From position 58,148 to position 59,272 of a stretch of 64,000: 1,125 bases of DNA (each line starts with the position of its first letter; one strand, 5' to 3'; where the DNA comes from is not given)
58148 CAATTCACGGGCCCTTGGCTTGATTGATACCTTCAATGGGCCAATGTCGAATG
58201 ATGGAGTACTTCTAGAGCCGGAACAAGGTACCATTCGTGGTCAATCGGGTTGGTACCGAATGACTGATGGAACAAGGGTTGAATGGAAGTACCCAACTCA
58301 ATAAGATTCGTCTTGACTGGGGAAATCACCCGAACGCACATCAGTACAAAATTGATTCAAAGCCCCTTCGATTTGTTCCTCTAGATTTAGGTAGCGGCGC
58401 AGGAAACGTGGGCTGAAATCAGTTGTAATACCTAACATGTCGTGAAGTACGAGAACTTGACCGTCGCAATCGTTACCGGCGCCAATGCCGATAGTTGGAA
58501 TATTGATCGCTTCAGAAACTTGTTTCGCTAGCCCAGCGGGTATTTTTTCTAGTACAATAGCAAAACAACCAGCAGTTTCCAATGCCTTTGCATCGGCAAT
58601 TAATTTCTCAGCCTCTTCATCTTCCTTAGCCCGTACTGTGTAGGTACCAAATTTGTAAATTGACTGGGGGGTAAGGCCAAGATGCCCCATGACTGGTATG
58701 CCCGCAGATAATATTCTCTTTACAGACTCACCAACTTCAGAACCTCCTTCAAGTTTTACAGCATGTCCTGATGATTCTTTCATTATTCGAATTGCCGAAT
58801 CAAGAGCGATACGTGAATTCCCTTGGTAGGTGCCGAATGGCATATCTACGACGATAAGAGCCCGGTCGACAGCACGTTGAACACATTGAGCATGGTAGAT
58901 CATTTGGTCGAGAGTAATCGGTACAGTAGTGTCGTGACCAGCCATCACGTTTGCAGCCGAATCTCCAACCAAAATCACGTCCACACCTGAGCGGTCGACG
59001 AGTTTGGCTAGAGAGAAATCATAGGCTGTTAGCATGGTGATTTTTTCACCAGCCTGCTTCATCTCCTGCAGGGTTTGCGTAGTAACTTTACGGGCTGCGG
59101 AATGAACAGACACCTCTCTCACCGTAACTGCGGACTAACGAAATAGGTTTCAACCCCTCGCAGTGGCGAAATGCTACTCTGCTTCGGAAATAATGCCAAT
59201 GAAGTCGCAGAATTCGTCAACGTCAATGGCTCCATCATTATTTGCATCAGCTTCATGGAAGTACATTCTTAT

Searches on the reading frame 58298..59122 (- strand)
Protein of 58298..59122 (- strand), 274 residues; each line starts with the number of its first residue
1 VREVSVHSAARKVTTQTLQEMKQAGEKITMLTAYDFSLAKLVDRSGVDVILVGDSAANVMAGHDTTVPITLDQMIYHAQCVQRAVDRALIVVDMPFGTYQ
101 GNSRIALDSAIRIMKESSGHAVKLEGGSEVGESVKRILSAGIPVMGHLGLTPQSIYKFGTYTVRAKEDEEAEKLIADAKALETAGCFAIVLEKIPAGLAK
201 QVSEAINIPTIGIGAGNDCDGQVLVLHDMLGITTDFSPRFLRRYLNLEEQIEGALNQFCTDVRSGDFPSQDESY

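Call 32: search_protein_families(library=pfam, proteins=[window:58298-59122:-], max_evalue=0.001)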
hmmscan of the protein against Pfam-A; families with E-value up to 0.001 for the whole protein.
window:58298-59122:- (274 aa): 1 family
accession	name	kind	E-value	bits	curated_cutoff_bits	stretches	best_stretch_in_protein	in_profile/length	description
PF02548.21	Pantoate_transf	-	6.6e-116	386.7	28.7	1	12-269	1-258/259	Ketopantoate hydroxymethyltransferase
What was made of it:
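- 58298..59122 (-): Context: panB (ketopantoate hydroxymethyltransferase), 51 bp downstream on the same strand. Pfam Pantoate_transf, E=7e-116 (call 32).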
